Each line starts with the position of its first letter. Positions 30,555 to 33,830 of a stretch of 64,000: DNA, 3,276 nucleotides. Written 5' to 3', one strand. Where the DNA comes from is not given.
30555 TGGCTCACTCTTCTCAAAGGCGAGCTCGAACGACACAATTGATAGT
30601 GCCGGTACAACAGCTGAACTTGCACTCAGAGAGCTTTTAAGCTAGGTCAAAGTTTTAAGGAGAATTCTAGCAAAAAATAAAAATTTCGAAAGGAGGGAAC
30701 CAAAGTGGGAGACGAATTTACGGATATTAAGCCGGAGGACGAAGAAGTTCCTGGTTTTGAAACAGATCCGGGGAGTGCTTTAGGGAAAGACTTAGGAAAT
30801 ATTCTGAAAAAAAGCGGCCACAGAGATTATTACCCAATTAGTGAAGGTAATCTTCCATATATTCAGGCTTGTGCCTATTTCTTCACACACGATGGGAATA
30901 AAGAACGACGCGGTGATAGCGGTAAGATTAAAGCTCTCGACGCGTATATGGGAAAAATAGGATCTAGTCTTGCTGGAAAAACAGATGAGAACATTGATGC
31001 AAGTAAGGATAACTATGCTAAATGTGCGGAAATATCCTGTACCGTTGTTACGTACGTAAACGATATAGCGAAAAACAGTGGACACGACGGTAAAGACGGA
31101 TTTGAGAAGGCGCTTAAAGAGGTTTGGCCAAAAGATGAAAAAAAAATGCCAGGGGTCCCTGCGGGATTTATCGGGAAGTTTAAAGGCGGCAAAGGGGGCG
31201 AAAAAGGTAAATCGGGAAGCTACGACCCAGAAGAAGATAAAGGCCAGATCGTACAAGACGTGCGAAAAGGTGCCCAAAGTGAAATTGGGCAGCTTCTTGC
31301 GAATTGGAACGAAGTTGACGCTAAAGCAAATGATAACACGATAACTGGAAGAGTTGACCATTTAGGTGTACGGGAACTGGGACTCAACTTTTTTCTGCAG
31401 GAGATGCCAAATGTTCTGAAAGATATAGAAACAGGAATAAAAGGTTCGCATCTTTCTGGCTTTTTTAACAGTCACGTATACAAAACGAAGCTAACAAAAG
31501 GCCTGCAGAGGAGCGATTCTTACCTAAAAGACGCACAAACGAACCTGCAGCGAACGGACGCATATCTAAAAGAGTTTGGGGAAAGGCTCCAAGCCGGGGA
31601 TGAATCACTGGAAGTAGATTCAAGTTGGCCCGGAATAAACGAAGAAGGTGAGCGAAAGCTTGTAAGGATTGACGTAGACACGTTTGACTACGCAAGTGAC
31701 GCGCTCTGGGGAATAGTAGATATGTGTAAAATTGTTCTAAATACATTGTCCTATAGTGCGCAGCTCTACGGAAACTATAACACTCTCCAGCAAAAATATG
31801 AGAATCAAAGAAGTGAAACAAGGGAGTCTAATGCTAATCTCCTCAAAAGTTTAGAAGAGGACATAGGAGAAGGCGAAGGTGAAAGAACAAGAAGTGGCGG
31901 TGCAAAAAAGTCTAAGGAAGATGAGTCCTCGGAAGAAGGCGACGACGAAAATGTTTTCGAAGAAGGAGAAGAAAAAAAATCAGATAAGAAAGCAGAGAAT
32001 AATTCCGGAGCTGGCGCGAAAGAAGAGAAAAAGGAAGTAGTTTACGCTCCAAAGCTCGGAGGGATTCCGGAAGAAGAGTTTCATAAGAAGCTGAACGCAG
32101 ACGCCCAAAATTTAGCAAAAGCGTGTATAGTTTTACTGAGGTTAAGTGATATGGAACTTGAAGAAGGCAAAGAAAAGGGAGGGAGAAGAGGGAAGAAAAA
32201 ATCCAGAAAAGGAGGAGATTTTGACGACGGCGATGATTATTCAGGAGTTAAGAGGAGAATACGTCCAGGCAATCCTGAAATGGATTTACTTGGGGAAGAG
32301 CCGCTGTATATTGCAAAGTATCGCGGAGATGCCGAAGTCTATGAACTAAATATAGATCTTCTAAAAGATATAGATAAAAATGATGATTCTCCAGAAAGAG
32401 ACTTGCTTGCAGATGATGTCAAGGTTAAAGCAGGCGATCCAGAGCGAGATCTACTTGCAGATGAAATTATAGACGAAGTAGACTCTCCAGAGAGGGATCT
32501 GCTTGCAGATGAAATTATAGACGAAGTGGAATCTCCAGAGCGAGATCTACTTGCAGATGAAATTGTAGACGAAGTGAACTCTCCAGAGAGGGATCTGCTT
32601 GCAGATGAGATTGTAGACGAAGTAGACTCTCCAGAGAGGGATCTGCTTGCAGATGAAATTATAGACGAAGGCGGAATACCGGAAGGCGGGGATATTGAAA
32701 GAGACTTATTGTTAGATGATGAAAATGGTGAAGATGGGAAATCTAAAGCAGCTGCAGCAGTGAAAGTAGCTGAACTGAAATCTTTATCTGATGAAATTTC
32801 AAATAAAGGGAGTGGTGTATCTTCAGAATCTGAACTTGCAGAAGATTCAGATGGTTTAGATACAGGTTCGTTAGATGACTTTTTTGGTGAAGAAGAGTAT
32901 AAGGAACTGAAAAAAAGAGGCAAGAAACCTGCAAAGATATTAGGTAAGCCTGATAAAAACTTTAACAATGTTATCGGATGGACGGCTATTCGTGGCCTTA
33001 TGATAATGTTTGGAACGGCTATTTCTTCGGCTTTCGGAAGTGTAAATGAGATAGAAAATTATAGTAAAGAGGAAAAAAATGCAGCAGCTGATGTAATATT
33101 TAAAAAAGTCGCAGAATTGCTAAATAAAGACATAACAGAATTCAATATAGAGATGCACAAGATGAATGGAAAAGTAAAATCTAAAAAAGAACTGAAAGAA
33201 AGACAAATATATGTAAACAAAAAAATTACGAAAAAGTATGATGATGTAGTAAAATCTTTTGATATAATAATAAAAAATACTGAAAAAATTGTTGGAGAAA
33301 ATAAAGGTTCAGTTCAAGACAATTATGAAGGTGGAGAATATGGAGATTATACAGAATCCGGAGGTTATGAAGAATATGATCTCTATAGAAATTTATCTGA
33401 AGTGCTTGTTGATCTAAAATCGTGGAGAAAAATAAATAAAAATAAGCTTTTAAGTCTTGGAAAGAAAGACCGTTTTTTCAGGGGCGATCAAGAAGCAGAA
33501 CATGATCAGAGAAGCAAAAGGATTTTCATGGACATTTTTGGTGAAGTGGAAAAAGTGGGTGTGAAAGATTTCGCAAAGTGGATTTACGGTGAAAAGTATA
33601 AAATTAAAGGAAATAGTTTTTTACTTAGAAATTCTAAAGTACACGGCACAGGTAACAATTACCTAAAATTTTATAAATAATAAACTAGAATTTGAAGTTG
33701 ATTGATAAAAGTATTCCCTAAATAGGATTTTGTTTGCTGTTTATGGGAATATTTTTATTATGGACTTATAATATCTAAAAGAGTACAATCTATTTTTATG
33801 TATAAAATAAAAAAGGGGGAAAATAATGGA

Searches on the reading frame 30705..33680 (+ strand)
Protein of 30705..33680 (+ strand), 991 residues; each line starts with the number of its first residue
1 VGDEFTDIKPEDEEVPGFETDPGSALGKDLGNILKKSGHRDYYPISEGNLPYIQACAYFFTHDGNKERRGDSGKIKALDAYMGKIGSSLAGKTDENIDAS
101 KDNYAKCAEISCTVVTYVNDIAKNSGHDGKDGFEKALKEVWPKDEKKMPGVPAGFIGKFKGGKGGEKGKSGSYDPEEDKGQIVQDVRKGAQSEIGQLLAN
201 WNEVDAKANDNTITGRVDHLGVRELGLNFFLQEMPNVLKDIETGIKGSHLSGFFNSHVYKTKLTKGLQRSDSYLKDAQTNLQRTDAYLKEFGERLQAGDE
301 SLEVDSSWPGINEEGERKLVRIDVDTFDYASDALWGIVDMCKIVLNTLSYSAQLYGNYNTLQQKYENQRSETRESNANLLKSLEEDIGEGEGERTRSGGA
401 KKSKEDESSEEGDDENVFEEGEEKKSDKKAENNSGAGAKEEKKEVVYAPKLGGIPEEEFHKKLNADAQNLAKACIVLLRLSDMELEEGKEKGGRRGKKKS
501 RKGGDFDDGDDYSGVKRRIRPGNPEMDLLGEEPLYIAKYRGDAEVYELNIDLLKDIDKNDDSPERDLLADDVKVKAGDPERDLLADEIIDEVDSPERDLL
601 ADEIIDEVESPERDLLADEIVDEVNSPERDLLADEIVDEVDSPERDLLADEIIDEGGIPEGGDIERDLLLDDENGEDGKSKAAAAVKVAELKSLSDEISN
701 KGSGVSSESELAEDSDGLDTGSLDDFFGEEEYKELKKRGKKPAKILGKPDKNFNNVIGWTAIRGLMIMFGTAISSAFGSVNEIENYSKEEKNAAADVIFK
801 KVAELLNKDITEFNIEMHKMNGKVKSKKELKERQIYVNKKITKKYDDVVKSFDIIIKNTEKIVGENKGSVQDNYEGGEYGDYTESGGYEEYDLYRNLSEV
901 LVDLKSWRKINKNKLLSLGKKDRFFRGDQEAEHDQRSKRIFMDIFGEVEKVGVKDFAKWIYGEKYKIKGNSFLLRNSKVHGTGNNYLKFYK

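Call 3: search_protein_families(library=pfam, proteins=[window:30705-33680:+], max_evalue=1)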
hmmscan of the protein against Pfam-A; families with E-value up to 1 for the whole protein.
window:30705-33680:+ (991 aa): 0 families

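Call 4: search_protein_families(library=phrogs, proteins=[window:30705-33680:+], max_evalue=1)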
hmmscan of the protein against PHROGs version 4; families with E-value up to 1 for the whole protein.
window:30705-33680:+ (991 aa): 1 family
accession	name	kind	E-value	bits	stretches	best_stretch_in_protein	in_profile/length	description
phrog_18860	-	unknown function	0.061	14.2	1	261-303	68-110/141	-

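Call 15: find_homologous_proteins(query=window:30705-33680:+, max_evalue=0.001)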
Query window:30705-33680:+ (991 aa): 1 proteins with E <= 0.001 among 8000 candidates.
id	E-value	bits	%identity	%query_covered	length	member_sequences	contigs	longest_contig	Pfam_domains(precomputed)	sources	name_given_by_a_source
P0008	0.0e+0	2174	99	100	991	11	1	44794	-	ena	-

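Call 38: search_protein_families(library=padloc, proteins=[window:30705-33680:+], max_evalue=0.1)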
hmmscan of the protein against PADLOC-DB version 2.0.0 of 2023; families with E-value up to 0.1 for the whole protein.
window:30705-33680:+ (991 aa): 0 families

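Call 39: search_protein_families(library=ncbifam, proteins=[window:30705-33680:+], max_evalue=0.1)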
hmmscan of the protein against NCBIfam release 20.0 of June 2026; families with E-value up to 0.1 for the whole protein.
window:30705-33680:+ (991 aa): 0 families

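Call 72: search_solved_structures(query=A4, max_evalue=1)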
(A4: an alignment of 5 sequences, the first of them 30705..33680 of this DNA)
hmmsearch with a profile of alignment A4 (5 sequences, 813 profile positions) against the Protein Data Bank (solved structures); distinct sequences matched with E-value up to 1: 0.
